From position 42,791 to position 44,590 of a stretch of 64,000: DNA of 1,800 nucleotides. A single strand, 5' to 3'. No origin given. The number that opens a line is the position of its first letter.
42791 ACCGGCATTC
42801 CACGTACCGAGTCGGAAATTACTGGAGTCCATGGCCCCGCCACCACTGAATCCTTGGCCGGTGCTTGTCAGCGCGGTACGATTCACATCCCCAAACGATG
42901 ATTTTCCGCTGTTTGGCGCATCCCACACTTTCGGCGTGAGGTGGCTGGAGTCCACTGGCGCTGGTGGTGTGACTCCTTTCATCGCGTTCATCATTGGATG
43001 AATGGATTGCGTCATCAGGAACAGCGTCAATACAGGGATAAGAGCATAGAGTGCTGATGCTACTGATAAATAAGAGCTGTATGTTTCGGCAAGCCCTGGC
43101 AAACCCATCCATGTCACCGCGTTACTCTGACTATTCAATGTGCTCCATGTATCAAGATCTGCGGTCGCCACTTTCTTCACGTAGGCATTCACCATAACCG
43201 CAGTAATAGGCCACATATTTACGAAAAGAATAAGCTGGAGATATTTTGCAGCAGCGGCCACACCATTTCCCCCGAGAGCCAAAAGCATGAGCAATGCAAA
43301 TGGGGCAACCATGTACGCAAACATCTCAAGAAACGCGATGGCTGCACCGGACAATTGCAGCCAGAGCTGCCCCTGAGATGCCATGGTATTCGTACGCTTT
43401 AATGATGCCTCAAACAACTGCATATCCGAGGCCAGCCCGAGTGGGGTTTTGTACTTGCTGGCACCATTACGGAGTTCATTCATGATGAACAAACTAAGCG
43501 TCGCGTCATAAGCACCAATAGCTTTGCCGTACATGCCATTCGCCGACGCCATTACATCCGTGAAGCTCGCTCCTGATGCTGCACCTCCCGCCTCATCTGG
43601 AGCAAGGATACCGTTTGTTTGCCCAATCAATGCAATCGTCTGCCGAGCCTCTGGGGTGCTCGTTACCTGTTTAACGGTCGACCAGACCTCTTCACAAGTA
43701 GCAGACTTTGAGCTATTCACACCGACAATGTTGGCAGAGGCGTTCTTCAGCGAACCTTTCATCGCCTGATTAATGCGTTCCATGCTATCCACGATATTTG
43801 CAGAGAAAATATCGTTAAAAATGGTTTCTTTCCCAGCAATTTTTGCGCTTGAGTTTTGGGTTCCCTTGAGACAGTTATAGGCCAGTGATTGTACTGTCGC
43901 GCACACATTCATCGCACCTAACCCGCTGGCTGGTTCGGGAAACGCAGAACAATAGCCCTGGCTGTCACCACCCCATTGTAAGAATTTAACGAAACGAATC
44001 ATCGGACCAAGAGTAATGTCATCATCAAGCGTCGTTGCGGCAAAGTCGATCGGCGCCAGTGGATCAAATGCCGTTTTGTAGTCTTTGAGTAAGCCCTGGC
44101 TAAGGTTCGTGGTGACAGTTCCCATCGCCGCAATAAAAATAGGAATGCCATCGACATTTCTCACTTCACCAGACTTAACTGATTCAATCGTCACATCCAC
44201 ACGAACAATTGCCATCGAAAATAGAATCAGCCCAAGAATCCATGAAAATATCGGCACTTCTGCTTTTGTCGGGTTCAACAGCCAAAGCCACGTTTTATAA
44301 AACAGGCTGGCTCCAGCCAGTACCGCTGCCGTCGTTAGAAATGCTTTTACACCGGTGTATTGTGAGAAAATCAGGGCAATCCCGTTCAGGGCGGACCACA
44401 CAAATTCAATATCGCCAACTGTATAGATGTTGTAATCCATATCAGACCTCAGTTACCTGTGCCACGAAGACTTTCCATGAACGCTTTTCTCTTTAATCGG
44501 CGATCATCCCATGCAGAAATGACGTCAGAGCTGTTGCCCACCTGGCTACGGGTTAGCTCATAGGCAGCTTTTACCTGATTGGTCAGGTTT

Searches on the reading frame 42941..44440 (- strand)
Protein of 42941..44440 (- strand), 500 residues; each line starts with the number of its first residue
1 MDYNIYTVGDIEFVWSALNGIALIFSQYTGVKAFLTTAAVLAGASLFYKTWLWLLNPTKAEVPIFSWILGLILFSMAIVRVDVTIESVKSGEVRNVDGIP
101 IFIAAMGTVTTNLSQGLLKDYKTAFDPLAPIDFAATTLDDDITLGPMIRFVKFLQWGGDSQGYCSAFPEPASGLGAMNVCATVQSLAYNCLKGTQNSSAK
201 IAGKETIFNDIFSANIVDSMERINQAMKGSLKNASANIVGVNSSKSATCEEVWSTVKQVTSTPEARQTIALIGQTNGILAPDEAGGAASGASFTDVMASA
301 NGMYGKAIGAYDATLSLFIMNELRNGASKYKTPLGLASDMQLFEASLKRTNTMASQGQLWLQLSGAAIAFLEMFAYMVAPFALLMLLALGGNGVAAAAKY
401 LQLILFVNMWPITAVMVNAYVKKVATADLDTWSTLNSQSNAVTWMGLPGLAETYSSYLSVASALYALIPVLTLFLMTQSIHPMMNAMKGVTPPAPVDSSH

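Call 38: search_dna_similar(query=window:42941-44440:-, collection=plasmids, mode=protein, rows=spread, max_rows=60, max_evalue=0.001)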
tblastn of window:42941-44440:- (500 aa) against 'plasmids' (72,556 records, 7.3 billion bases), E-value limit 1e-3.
Records with a match: 1958; places in all: 2308; records where one place covers at least 80% of the query: 1810.
Best place of each record, by identity: >=99% 208; 95-99% 55; 90-95% 951; 80-90% 8; 60-80% 5; <60% 731.
By first word of the organism name: Klebsiella 658; Escherichia 457; Salmonella 332; Enterobacter 278; Citrobacter 110; Raoultella 26; Leclercia 14; Pseudomonas 11; Aeromonas 8; Moellerella 8; and 24 more.
By predicted mobility (MOB-suite, as given by PLSDB): conjugative 1851; mobilizable 58; non-mobilizable 49.
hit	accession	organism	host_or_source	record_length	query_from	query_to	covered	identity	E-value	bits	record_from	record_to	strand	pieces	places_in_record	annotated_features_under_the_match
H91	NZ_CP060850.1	Salmonella enterica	Homo sapiens,feces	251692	1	500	100%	100.0%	0e+0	953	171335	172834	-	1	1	conjugal transfer protein TraG N-terminal domain-containing protein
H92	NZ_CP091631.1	Salmonella enterica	Homo sapiens,feces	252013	1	500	100%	100.0%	0e+0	953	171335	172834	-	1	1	conjugal transfer protein TraG N-terminal domain-containing protein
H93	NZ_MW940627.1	Citrobacter sp.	-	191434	1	500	100%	100.0%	0e+0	952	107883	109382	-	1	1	conjugal transfer protein TraG N-terminal domain-containing protein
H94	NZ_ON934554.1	Escherichia coli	-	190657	1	500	100%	100.0%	0e+0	952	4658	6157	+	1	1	conjugal transfer protein TraG N-terminal domain-containing protein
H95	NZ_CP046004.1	Escherichia coli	swine,mixed culture,feces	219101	1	500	100%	100.0%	0e+0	952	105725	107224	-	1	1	conjugal transfer protein TraG N-terminal domain-containing protein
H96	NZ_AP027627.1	Escherichia coli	-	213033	1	500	100%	100.0%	0e+0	952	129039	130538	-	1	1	conjugal transfer protein TraG N-terminal domain-containing protein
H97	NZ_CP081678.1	Escherichia coli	-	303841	1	500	100%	99.8%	0e+0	951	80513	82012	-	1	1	conjugal transfer protein TraG N-terminal domain-containing protein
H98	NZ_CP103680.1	Enterobacter hormaechei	Homo sapiens,blood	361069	1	500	100%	98.2%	0e+0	942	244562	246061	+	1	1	conjugal transfer protein TraG N-terminal domain-containing protein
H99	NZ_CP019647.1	Salmonella enterica subsp. enterica serovar Typhimurium ...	Sus scrofa domesticus,pooled feces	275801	1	500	100%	90.8%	0e+0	872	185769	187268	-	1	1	conjugal transfer protein TraG N-terminal domain-containing protein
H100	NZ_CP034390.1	Escherichia coli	Homo sapiens,Pure culture one microbial ...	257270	1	500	100%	90.8%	0e+0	872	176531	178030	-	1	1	conjugal transfer protein TraG N-terminal domain-containing protein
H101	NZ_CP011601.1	Phytobacter ursingii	Homo sapiens,Perirectal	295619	1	500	100%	90.8%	0e+0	872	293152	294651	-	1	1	conjugal transfer protein TraG N-terminal domain-containing protein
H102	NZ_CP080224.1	Escherichia coli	Sus scrofa domesticus,clinical sample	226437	1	500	100%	90.8%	0e+0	872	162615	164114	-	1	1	conjugal transfer protein TraG N-terminal domain-containing protein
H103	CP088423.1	Escherichia coli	Homo sapiens,blood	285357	1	500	100%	90.8%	0e+0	872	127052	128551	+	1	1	conjugal transfer protein TraG N-terminal domain-containing protein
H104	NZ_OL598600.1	Salmonella sp.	-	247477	1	500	100%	90.8%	0e+0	872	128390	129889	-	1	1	conjugal transfer protein TraG N-terminal domain-containing protein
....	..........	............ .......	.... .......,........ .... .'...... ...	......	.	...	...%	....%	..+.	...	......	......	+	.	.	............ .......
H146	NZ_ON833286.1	Shewanella xiamenensis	-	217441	3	500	100%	22.3%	4e-9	67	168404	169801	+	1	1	conjugal transfer protein TraG N-terminal domain-containing protein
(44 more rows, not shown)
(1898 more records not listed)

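Call 49: get_annotated_region(hit=H146, flank=4000)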
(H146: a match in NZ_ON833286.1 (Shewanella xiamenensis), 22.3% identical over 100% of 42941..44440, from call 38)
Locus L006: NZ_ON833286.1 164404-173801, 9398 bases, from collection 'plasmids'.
description: UNVERIFIED: Shewanella xiamenensis strain HDC555 plasmid pHDC555-1, complete sequence
organism: Shewanella xiamenensis (NCBI taxid 332186)
taxonomy: Bacteria; Pseudomonadota; Gammaproteobacteria; Alteromonadales; Shewanellaceae; Shewanella; Shewanella xiamenensis
host: -; source: -; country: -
typing (MOB-suite, as given by PLSDB): non-mobilizable
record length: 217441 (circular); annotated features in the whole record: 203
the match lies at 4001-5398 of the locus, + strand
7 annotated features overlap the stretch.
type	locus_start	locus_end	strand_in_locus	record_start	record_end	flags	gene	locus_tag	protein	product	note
CDS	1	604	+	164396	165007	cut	-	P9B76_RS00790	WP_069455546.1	hypothetical protein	-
CDS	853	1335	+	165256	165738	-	-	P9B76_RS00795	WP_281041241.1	hypothetical protein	-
CDS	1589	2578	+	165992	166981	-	traF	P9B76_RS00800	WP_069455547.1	conjugal transfer protein TraF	-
CDS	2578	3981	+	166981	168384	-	-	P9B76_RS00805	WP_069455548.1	conjugal transfer protein TraH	-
CDS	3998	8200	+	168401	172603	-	-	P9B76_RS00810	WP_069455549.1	conjugal transfer protein TraG N-terminal domain-containing protein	-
CDS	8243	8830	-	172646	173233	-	-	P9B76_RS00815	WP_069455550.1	hypothetical protein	-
CDS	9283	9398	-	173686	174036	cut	-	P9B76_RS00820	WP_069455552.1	hypothetical protein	-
